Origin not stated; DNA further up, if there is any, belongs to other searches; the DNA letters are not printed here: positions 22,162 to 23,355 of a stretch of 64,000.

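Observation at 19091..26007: Permease + RACo activase + stand-alone Hcy-methyltransferase + corrinoid protein + non-Pyl MttB + MetH-activation-like domain: candidate folate-independent, methylamine-driven methionine synthase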

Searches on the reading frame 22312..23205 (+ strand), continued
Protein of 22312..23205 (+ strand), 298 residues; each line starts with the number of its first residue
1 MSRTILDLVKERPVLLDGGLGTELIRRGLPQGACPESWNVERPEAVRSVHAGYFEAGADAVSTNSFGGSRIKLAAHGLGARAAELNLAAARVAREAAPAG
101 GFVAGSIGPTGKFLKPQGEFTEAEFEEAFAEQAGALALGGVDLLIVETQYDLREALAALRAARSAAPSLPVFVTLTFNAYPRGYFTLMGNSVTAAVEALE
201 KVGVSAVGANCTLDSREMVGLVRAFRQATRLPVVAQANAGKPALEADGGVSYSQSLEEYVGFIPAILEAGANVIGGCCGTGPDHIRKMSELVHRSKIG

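Call 25: find_related_loci(query=A1, collection=genome_contigs, flank=10000)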
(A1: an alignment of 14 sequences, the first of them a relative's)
Query A1 (298 aa) in genome_contigs; peptide patterns used: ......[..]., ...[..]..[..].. (x = any residue, [..] = any of these).
353 stretches matched a pattern; 338 encode a relative of the query (tblastn E <= 1e-3); the best 80 are kept; 80 distinct loci.
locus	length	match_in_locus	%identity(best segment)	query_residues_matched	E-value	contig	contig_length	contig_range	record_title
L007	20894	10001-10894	87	1-298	2e-148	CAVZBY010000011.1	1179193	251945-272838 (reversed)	MAG: Candidatus Aminicenantes bacterium isolate MFD00905.bin.2.121 genome assembly, contig: contig_5045, whole genome sh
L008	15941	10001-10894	88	1-298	2e-145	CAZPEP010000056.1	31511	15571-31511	MAG TPA_asm: uncultured Eubacteriales bacterium isolate binchicken_co255_216 genome assembly, contig: k141_1779394, whol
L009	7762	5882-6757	76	1-292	2e-144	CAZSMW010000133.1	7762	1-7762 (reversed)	MAG TPA_asm: uncultured Eubacteriales bacterium isolate binchicken_co255_252 genome assembly, contig: k141_4886483, whol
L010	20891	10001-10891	82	1-297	4e-140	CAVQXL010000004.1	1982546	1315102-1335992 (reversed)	MAG: Candidatus Aminicenantes bacterium isolate MFD10007.bin.2.27 genome assembly, contig: contig_7391, whole genome sho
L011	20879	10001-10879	69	1-294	4e-136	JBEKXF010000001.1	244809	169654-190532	MAG: Candidatus Aminicenantales bacterium isolate SPRUCE 645 SPRUCE_645_1, whole genome shotgun sequence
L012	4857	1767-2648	77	1-294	1e-137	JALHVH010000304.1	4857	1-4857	MAG: Candidatus Aminicenantes bacterium isolate PFL71 seq_2346707, whole genome shotgun sequence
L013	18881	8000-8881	71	1-294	1e-136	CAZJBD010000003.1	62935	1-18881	MAG TPA_asm: uncultured Eubacteriales bacterium isolate SRP098346_co1_376 genome assembly, contig: NODE_162_length_62935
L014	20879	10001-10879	70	1-294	2e-133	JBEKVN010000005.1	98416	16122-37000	MAG: Candidatus Aminicenantales bacterium isolate SPRUCE 605 SPRUCE_605_5, whole genome shotgun sequence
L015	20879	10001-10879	67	1-294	5e-133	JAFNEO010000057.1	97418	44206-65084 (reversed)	MAG: Candidatus Aminicenantes bacterium isolate bin_1 PROKKA_contig000057, whole genome shotgun sequence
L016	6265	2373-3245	64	1-292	4e-133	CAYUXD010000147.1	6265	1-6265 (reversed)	MAG TPA_asm: uncultured Eubacteriales bacterium isolate binchicken_co34_557 genome assembly, contig: NODE_22542_length_6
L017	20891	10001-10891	65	1-298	2e-131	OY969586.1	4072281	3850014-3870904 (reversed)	MAG: Candidatus Aminicenantes bacterium isolate MFD10007.bin.c.2 genome assembly, chromosome: 1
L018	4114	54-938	62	1-296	1e-133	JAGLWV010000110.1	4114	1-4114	MAG: Candidatus Aminicenantes bacterium isolate RS_12_32 ZL285.bin.32.fa_110, whole genome shotgun sequence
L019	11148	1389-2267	61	1-294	2e-129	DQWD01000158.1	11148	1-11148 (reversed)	MAG TPA_asm: Candidatus Aminicenantes bacterium isolate HyVt-101 Ga0136651_10002022, whole genome shotgun sequence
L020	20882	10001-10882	66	1-294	1e-129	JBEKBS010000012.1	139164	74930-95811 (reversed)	MAG: Candidatus Aminicenantales bacterium isolate SPRUCE 141 SPRUCE_141_12, whole genome shotgun sequence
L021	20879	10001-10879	66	1-294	6e-130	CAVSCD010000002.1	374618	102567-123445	MAG: Candidatus Aminicenantes bacterium isolate MFD02979.bin.2.51 genome assembly, contig: contig_10299, whole genome sh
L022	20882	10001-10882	62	1-295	2e-129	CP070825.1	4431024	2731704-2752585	MAG: Candidatus Aminicenantes bacterium isolate bin112 chromosome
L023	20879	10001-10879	61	1-294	3e-129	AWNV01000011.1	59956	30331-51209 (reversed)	Candidatus Aminicenans sakinawicola JGI OTU-1 OP8COM1_contig_10_0.11, whole genome shotgun sequence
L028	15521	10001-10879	62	1-294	6e-128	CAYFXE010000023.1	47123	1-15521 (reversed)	MAG TPA_asm: uncultured Eubacteriales bacterium isolate ERP108616_co2_523 genome assembly, contig: NODE_817_length_47123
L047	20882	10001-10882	63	1-295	6e-123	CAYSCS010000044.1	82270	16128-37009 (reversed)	MAG TPA_asm: uncultured Eubacteriales bacterium isolate SRP231805_co4_118 genome assembly, contig: k141_238699, whole ge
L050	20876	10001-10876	60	5-296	1e-121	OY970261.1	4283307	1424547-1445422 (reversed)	MAG: Candidatus Aminicenantes bacterium isolate MFD04408.bin.1.29 genome assembly, chromosome: 1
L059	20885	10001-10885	61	1-296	6e-120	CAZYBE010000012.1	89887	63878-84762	MAG TPA_asm: uncultured Eubacteriales bacterium isolate binchicken_co376_124 genome assembly, contig: NODE_163_length_89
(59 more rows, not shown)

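Call 29: search_protein_families(library=pfam, max_evalue=0.001, proteins=[L022:2432-4633:+, L028:4921-5670:+, L022:5442-6416:+, L022:6422-7756:+, L050:10918-11721:+, L050:8818-9972:+, L050:7764-8666:+, L021:11084-11905:+, L022:11043-12038:+, L015:13147-14328:+])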
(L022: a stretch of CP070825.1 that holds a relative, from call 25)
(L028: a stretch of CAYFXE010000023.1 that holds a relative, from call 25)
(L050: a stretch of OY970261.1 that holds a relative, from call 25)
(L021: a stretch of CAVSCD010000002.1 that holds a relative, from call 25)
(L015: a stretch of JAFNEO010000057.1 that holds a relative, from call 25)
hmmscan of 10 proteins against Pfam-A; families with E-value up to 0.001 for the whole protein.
L022:2432-4633:+ (734 aa): 3 families
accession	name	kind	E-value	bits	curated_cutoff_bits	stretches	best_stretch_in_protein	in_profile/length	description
PF19436.4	ACS_CODH_B_C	-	1.2e-120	402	25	1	491-734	1-245/245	ACS/CODH beta subunit C-terminal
PF03598.20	CdhC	-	1.4e-66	223.6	24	1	326-480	1-155/155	CO dehydrogenase/acetyl-CoA synthase complex beta subunit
PF18537.6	CODH_A_N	-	1.2e-26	92.9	32.2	1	21-109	1-82/83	Carbon monoxide dehydrogenase subunit alpha N-terminal domain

L028:4921-5670:+ (250 aa): 6 families
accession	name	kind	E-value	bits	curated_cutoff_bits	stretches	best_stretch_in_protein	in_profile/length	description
PF01656.29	CbiA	-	2e-15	57.3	25.4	1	4-227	2-124/125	CobQ/CobB/MinD/ParA nucleotide binding domain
PF13614.12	AAA_31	-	6e-11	43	27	1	1-180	1-172/177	AAA domain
PF10609.15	ParA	-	1.8e-08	34.6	27.1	1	5-248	8-245/246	NUBPL iron-transfer P-loop NTPase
PF00142.24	Fer4_NifH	-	2.3e-07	31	25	1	3-246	2-242/271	4Fe-4S iron sulfur cluster binding proteins, NifH/frxC family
PF02374.21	ArsA_ATPase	-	3e-06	27.1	24.3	1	1-65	1-64/305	Anion-transporting ATPase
PF06564.18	CBP_BcsQ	-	0.00033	20.7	21.3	1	1-157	1-147/234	Cellulose biosynthesis protein BcsQ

L022:5442-6416:+ (325 aa): 1 family
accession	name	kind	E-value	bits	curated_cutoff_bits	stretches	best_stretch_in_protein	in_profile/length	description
PF03599.22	CdhD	-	1.1e-41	143.3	24.8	1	17-254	2-215/387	CO dehydrogenase/acetyl-CoA synthase delta subunit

L022:6422-7756:+ (445 aa): 2 families
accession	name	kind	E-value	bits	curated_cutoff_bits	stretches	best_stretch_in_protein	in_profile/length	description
PF03599.22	CdhD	-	1.8e-81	274.3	24.8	1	68-438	7-386/387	CO dehydrogenase/acetyl-CoA synthase delta subunit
PF04060.18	FeS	-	4.5e-15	55.5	23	1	12-44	1-33/33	Putative Fe-S cluster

L050:10918-11721:+ (268 aa): 1 family
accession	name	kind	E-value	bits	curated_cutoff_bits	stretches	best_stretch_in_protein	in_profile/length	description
PF00809.28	Pterin_bind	-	1.7e-16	61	25.5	1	5-227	1-242/244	Pterin binding enzyme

L050:8818-9972:+ (385 aa): 3 families
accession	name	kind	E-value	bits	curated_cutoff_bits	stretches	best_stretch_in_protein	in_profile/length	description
PF00266.25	Aminotran_5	-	6.2e-85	285.8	21.5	1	2-362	1-370/371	Aminotransferase class-V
PF01041.23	DegT_DnrJ_EryC1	-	8.6e-08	32.2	19.8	1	66-179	45-151/360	DegT/DnrJ/EryC1/StrS aminotransferase family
PF01212.27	Beta_elim_lyase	-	1.6e-07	31.4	27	1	45-178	34-173/288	Beta-eliminating lyase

L050:7764-8666:+ (301 aa): 3 families
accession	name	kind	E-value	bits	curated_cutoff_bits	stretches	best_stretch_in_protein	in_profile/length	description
PF02826.25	2-Hacid_dh_C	-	1.4e-55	187.8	25.1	1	109-278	1-178/178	D-isomer specific 2-hydroxyacid dehydrogenase, NAD binding domain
PF00389.36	2-Hacid_dh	-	7.6e-30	103.8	24.6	1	6-294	1-118/134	D-isomer specific 2-hydroxyacid dehydrogenase, catalytic domain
PF03807.23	F420_oxidored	-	0.00048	21.1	21.6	1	146-228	2-92/94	NADP oxidoreductase coenzyme F420-dependent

L021:11084-11905:+ (274 aa): 1 family
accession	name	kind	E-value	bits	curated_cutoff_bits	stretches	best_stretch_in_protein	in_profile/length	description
PF04909.20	Amidohydro_2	-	1e-20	75.1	26.4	1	50-263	56-287/289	Amidohydrolase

L022:11043-12038:+ (332 aa): 1 family
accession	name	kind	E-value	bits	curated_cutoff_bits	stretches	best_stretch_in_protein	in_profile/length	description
PF01244.27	Peptidase_M19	-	9.4e-86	288.3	26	1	2-327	6-318/319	Membrane dipeptidase (Peptidase family M19)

L015:13147-14328:+ (394 aa): 3 families
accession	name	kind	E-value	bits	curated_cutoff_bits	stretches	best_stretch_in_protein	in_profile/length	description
PF00155.27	Aminotran_1_2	-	1.4e-56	192.7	19.7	1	64-390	2-361/361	Aminotransferase class I and II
PF00266.25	Aminotran_5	-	4.6e-06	26.3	21.5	1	118-225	65-177/371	Aminotransferase class-V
PF01053.26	Cys_Met_Meta_PP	-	0.00042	19.4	27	0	148-227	104-177/381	Cys/Met metabolism PLP-dependent enzyme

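Call 46: search_solved_structures(query=window:22312-23205:+, max_evalue=1e-10, show_alignments=2)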
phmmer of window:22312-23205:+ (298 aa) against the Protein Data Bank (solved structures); distinct sequences matched with E-value up to 1e-10: 12.
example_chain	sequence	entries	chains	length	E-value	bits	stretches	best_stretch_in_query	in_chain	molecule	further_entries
8g3h_A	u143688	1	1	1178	8.2e-52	179.7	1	9-292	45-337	Methionine synthase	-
8ssc_A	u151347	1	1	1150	2.3e-50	174.9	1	8-292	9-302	Methionine synthase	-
9cbr_A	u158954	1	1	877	2.9e-49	171.4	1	8-292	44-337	Methionine synthase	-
9cbp_A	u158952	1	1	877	5.1e-49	170.5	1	8-292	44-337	Methionine synthase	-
1q7m_A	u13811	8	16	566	3.7e-46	161.2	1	3-291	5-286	5-methyltetrahydrofolate S-homocysteine methyltransferase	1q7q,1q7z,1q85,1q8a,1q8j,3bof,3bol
4ccz_A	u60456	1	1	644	4.4e-31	111.7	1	36-294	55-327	METHIONINE SYNTHASE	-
9ssp_A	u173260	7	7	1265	2.5e-30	109.2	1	36-294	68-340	Methionine synthase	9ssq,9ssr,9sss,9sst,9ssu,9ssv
5dml_A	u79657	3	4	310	1.1e-19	74.3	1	10-286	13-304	Homocysteine S-methyltransferase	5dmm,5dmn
1lt7_A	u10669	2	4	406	8.7e-19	71.4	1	14-227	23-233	BETAINE-HOMOCYSTEINE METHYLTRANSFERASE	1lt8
1umy_A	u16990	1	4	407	3.3e-18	69.5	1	12-227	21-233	Betaine--homocysteine S-methyltransferase 1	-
8d45_A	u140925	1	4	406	1.5e-17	67.3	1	14-227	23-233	Betaine--homocysteine S-methyltransferase 1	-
4m3p_A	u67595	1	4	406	2.2e-17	66.8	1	14-227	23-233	Betaine--homocysteine S-methyltransferase 1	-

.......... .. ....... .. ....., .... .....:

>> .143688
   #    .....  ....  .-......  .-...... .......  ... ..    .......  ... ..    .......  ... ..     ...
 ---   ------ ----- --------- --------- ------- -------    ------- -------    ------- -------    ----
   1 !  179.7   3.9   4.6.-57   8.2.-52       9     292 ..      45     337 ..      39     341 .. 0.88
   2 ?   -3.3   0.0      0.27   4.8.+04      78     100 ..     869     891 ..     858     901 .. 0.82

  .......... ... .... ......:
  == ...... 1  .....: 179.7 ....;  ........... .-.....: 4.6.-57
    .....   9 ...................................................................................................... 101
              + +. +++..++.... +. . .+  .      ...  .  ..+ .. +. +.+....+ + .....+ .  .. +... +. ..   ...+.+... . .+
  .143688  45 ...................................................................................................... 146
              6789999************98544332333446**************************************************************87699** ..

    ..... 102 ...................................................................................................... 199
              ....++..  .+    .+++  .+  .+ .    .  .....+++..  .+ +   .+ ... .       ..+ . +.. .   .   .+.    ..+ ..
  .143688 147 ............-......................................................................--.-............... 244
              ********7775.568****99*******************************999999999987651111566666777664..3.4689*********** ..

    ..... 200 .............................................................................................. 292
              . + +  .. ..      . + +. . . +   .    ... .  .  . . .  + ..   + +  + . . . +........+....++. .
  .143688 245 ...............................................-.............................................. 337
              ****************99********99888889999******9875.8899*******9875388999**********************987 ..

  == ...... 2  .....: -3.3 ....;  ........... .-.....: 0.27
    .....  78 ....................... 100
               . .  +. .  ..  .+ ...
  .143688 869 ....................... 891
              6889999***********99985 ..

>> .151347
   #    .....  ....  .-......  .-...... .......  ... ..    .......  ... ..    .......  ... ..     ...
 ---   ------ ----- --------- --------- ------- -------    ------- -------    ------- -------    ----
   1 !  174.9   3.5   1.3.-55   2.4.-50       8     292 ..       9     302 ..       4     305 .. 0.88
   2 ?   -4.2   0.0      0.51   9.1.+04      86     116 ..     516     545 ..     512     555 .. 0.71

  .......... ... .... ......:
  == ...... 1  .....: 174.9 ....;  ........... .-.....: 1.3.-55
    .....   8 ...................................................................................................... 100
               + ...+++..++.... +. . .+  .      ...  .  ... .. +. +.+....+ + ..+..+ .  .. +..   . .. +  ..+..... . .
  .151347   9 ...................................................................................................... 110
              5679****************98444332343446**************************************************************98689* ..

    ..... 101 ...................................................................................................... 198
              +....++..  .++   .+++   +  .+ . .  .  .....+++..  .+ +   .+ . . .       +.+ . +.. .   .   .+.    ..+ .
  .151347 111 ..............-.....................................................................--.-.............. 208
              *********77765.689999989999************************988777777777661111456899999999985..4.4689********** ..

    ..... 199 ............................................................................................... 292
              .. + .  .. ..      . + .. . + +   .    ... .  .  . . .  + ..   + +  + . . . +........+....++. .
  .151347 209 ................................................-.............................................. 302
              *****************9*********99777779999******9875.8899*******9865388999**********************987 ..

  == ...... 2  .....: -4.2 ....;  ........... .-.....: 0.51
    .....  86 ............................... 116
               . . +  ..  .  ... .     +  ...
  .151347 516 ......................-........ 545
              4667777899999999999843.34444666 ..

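Call 49: search_protein_families(library=pfam, max_evalue=0.0001, proteins=[L059:7582-8529:+, L059:10975-11712:+, L023:9087-9860:-, L023:5159-6709:-, L023:6730-8136:-, L023:11088-12035:+, L050:12394-13683:+, L050:13712-15028:+, L047:15677-18412:+, L050:11710-12255:-])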
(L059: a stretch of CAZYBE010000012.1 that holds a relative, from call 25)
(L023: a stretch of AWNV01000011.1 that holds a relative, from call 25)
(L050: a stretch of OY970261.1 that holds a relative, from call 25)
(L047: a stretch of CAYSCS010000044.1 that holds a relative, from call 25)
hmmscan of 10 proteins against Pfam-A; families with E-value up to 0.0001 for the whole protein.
L059:7582-8529:+ (316 aa): 1 family
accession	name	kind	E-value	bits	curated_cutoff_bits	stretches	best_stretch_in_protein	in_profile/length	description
PF06452.16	CBM9_1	-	5.3e-06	26.9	23.4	0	64-138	1-72/185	Carbohydrate family 9 binding domain-like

L059:10975-11712:+ (246 aa): 1 family
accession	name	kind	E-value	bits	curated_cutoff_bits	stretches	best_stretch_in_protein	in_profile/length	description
PF02596.20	DUF169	-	7.2e-18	65.6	27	1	14-217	4-207/209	Uncharacterised ArCR, COG2043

L023:9087-9860:- (257 aa): 3 families
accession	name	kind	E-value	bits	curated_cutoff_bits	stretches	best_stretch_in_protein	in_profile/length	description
PF13561.12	adh_short_C2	-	1.1e-59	202.3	27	1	15-243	1-234/236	Enoyl-(Acyl carrier protein) reductase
PF00106.31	adh_short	-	1.5e-51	175.1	26.6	1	9-194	1-190/195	short chain dehydrogenase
PF08659.16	KR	-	7.1e-06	26.5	22.6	1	11-158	3-153/180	KR domain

L023:5159-6709:- (516 aa): 3 families
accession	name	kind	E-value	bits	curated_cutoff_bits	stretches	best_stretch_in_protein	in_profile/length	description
PF21478.3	GcvP2_C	-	5.8e-15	55.7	27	1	367-480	1-111/122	Glycine dehydrogenase, C-terminal domain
PF00266.25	Aminotran_5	-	3.2e-08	33.4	21.5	1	164-315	77-223/371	Aminotransferase class-V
PF02347.22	GDC-P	-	3.1e-05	23.5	26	1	46-321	27-290/429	Glycine cleavage system P-protein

L023:6730-8136:- (468 aa): 1 family
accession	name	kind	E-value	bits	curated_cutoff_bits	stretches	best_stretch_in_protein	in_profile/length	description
PF02347.22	GDC-P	-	7.9e-61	206.6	26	1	10-459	3-429/429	Glycine cleavage system P-protein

L023:11088-12035:+ (316 aa): 1 family
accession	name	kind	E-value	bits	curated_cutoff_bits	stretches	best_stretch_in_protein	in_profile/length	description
PF02423.21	OCD_Mu_crystall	-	4.4e-54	184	24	1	9-315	10-311/314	Ornithine cyclodeaminase/mu-crystallin family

L050:12394-13683:+ (430 aa): 2 families
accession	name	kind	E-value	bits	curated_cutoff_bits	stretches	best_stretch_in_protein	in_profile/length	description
PF00152.25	tRNA-synt_2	-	9.1e-73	245.4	25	1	114-423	5-306/308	tRNA synthetases class II (D, K and N)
PF01336.31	tRNA_anti-codon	-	1.9e-15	57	27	1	17-96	1-75/75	OB-fold nucleic acid binding domain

L050:13712-15028:+ (439 aa): 3 families
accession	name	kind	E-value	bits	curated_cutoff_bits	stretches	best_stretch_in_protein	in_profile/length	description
PF00919.26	UPF0004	-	1.8e-27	95.7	27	1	4-102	2-98/98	Uncharacterized protein family UPF0004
PF04055.27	Radical_SAM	-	2.3e-18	67.4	29.5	1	145-315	2-166/166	Radical SAM superfamily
PF18693.7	TRAM_2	-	1.1e-13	51.6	27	1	371-436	1-61/63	TRAM domain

L047:15677-18412:+ (912 aa): 7 families
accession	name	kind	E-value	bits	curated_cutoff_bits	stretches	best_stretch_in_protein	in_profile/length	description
PF25183.1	OMP_b-brl_4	-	2.7e-36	125.8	30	2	449-798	295-678/838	Outer membrane beta barrel domain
PF13620.12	CarboxypepD_reg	-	2.3e-18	66.8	32.3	1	32-112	2-82/82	Carboxypeptidase regulatory-like domain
PF00593.30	TonB_dep_Rec_b-barrel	-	6.4e-18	66.3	27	1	318-864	20-429/436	TonB dependent receptor-like, beta-barrel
PF13715.12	CarbopepD_reg_2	-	6.8e-10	39.3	32.2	1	32-116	1-81/88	CarboxypepD_reg-like domain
PF17210.9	SdrD_B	-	1.5e-07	32.1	29.7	1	37-105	17-87/112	SdrD B-like domain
PF07715.20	Plug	-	2.7e-06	28.3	23.9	1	132-230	6-103/107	TonB-dependent Receptor Plug Domain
PF17802.7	SpaA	-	4.5e-05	24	23.1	0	33-104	4-79/91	Prealbumin-like fold domain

L050:11710-12255:- (181 aa): 1 family
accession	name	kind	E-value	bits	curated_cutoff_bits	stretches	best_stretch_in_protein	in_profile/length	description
PF14385.11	DUF4416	-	1.6e-49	168.4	27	1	8-170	2-162/162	Domain of unknown function (DUF4416)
